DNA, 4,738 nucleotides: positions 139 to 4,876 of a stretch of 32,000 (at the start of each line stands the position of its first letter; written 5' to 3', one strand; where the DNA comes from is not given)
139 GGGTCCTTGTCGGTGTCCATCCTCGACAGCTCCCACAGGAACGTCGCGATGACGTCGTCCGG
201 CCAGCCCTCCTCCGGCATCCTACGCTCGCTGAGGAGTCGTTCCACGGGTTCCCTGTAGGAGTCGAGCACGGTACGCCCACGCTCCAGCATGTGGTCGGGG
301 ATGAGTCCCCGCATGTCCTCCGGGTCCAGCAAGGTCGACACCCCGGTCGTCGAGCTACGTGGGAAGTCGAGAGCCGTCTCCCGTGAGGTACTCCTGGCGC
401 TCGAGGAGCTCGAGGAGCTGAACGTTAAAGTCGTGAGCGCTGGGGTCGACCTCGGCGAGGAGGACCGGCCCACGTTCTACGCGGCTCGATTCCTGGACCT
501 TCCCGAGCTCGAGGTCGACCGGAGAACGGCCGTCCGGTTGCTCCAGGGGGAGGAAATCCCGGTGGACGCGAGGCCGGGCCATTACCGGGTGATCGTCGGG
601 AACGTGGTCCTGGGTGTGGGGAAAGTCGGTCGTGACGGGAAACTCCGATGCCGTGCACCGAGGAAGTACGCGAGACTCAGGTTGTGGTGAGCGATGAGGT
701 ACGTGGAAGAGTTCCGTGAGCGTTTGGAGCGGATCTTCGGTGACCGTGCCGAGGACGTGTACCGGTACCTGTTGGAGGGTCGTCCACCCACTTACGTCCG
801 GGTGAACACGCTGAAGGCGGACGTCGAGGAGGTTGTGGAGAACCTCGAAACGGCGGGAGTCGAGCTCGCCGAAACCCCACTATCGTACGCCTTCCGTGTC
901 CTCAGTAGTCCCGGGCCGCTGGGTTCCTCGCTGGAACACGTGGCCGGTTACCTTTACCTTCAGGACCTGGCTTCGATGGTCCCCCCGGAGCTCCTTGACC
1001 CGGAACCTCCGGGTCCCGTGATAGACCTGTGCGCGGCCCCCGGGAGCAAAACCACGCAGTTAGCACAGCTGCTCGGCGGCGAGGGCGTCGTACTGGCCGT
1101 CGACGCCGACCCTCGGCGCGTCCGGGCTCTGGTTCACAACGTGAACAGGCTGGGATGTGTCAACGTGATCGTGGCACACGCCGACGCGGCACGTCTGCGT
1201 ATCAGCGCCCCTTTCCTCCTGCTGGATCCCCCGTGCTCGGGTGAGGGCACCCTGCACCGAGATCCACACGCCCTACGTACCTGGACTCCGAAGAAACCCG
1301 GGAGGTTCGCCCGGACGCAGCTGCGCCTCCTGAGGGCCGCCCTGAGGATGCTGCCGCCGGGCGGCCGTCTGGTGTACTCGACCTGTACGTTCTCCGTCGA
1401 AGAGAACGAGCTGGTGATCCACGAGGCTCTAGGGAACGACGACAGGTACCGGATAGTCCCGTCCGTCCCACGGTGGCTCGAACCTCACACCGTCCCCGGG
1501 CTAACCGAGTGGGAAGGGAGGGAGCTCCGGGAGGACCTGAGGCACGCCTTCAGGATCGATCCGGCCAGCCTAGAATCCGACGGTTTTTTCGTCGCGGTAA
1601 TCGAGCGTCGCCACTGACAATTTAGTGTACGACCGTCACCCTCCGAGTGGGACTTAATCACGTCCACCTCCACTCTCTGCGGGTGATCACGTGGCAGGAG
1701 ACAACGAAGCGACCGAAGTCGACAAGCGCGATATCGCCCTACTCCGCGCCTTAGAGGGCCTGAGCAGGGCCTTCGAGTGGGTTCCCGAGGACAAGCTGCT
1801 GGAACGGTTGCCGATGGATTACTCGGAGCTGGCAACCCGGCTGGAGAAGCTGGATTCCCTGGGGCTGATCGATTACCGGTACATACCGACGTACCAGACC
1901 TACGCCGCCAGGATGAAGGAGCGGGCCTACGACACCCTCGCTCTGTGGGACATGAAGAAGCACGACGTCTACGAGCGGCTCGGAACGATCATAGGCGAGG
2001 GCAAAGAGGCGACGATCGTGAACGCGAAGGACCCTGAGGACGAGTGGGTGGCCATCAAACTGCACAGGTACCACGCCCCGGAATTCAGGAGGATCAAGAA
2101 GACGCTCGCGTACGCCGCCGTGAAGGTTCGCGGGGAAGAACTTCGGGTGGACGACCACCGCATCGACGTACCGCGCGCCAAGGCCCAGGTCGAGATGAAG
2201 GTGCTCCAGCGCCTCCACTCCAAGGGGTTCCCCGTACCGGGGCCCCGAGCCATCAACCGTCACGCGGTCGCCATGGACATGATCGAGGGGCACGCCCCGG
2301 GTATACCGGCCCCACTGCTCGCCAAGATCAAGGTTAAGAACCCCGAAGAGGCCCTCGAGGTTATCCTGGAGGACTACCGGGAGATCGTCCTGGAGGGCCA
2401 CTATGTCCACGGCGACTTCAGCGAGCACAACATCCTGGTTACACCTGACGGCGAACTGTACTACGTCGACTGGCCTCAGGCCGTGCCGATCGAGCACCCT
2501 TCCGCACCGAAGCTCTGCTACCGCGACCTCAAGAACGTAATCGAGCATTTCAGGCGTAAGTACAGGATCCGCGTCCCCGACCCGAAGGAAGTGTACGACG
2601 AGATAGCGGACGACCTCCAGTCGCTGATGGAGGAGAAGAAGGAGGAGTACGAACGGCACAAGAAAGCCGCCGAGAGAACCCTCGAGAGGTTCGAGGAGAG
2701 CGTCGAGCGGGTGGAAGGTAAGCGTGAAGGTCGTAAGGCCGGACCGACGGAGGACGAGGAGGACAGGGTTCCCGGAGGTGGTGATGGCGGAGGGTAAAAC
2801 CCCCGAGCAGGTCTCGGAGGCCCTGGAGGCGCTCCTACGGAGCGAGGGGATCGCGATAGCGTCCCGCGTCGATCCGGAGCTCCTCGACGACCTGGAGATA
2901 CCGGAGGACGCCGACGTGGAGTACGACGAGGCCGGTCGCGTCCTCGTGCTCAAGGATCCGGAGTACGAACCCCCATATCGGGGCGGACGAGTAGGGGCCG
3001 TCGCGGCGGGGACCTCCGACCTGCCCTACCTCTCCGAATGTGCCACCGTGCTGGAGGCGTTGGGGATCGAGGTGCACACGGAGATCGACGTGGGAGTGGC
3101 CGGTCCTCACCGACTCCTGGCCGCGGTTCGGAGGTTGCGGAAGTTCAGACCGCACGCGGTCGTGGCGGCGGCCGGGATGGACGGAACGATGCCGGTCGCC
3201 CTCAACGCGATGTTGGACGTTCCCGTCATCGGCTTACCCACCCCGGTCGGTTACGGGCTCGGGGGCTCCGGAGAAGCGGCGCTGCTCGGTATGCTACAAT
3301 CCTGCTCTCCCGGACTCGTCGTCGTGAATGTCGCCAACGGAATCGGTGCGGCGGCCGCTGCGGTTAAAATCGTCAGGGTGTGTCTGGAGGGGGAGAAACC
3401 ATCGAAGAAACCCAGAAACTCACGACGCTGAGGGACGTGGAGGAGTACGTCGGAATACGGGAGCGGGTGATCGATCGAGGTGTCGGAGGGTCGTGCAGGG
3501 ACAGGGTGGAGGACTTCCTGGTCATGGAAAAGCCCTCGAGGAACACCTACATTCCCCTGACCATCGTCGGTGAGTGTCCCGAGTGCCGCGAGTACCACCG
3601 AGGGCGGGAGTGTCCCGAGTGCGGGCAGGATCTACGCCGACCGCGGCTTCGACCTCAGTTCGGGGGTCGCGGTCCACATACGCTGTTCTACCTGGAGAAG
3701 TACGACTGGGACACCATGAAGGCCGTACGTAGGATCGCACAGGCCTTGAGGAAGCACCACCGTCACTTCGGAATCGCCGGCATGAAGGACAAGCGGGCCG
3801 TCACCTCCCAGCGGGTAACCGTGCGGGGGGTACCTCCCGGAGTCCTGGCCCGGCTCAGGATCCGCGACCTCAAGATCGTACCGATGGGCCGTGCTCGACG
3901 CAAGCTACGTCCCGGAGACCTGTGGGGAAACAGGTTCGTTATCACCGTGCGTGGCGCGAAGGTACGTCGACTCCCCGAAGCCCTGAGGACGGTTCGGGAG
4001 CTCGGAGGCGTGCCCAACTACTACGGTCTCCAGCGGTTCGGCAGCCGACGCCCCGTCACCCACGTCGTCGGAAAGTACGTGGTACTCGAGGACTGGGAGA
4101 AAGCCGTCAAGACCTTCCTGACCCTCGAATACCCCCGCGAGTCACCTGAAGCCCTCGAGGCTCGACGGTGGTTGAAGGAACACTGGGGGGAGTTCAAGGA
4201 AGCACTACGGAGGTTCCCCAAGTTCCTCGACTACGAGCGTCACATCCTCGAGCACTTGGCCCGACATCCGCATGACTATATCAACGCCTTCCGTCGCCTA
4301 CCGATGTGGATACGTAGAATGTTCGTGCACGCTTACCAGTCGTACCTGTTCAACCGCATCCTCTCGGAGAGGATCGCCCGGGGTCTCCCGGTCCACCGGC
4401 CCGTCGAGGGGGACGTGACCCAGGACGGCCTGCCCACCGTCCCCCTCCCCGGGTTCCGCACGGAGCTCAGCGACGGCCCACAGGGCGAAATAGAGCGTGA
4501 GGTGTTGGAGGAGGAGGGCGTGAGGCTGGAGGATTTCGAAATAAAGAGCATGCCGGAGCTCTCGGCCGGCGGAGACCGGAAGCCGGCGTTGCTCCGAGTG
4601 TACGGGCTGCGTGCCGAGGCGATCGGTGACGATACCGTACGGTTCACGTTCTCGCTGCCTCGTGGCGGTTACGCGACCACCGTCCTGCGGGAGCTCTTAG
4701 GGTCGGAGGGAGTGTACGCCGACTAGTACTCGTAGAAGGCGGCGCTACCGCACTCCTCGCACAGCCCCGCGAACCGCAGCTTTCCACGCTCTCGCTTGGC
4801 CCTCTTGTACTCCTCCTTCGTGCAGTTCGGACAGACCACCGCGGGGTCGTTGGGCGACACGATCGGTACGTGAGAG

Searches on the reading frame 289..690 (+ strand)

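Call 8: search_protein_families(library=pfam, proteins=[window:289-690:+], max_evalue=0.001)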
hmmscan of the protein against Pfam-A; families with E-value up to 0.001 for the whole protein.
window:289-690:+ (133 aa): 1 family
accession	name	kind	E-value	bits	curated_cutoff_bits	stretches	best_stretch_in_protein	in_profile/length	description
PF13636.12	Methyltranf_PUA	-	0.00053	20.4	27.6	1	83-119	3-39/49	RNA-binding PUA-like domain of methyltransferase RsmF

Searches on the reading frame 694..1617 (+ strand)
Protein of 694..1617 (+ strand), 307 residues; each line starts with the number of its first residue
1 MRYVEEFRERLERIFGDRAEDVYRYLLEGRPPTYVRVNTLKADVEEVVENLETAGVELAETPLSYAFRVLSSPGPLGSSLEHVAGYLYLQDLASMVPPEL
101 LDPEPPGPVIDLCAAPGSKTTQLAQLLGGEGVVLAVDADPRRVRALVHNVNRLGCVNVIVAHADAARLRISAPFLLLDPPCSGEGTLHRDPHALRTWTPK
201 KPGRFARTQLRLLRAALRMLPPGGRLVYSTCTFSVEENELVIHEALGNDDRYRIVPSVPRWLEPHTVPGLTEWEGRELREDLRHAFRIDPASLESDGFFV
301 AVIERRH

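Call 8: search_protein_families(library=pfam, proteins=[window:694-1617:+], max_evalue=0.001)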
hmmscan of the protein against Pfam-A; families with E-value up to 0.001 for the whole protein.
window:694-1617:+ (307 aa): 6 families
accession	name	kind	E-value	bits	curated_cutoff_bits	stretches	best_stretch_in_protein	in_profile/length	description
PF01189.24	Methyltr_RsmB-F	-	9.5e-41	140.1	27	1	100-302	3-197/199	16S rRNA methyltransferase RsmB/F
PF17125.10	Methyltr_RsmF_N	-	2.9e-08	34.5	34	1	5-91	3-85/86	N-terminal domain of 16S rRNA methyltransferase RsmF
PF22458.1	RsmF-B_ferredox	-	1.8e-07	31.6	27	1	9-64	7-61/74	Methyltr_RsmF/B-like, ferredoxin-like domain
PF21148.3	NSUN5_fdxn-like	-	5e-05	24.1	24.5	1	32-61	2-31/78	NOL1/NOP2/Sun domain family member 5, ferredoxin-like domain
PF13649.12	Methyltransf_25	-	0.00025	22.1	27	0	109-170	1-60/97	Methyltransferase domain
PF13847.12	Methyltransf_31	-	0.0009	19.4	27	0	108-167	6-65/145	Methyltransferase domain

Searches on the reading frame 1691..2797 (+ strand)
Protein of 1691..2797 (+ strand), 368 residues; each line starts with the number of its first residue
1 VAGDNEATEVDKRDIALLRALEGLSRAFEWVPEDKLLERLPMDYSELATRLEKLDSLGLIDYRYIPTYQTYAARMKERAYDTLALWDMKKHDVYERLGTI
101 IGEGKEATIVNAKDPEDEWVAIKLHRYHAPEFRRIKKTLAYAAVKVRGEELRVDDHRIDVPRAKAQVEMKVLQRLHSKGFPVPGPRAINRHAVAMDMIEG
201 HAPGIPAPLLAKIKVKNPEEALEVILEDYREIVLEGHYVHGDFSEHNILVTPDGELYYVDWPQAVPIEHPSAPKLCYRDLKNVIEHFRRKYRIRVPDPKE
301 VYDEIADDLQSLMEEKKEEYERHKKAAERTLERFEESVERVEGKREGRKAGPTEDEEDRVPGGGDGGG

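Call 8: search_protein_families(library=pfam, proteins=[window:1691-2797:+], max_evalue=0.001)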
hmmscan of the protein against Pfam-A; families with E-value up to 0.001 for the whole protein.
window:1691-2797:+ (368 aa): 3 families
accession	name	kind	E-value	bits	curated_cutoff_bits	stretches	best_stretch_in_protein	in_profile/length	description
PF01163.29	RIO1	-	8.8e-40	136.8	22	1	111-293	4-180/187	RIO domain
PF09202.17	Rio2_N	-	7.2e-10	39.5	27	1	9-89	3-80/82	Rio2, N-terminal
PF01636.29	APH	-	4.5e-05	23.7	23.2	0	214-262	140-195/239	Phosphotransferase enzyme family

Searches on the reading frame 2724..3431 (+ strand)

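Call 8: search_protein_families(library=pfam, proteins=[window:2724-3431:+], max_evalue=0.001)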
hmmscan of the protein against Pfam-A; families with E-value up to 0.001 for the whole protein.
window:2724-3431:+ (235 aa): 1 family
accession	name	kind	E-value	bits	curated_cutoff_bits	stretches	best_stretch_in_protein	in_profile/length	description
PF00731.26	AIRC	-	8.4e-16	58.3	30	1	90-218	2-128/148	AIR carboxylase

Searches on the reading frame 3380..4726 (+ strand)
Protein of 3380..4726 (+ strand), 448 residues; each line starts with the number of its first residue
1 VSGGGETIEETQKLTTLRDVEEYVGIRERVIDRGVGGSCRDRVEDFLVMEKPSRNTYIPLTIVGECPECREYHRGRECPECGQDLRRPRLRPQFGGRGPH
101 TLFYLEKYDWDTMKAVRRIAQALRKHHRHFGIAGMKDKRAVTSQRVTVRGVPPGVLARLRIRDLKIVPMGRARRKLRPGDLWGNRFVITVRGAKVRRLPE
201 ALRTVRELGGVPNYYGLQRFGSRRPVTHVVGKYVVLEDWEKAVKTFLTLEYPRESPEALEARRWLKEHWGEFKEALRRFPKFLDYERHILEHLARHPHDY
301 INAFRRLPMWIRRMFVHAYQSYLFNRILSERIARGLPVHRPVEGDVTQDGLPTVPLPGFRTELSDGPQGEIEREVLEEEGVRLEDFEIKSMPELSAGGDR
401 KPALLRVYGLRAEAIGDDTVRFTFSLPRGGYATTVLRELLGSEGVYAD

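Call 8: search_protein_families(library=pfam, proteins=[window:3380-4726:+], max_evalue=0.001)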
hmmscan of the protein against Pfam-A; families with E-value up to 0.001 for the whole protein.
window:3380-4726:+ (448 aa): 1 family
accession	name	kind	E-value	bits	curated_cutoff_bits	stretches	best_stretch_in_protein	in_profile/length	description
PF01142.23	TruD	-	9.2e-118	394.1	27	2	33-347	12-296/412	tRNA pseudouridine synthase D (TruD)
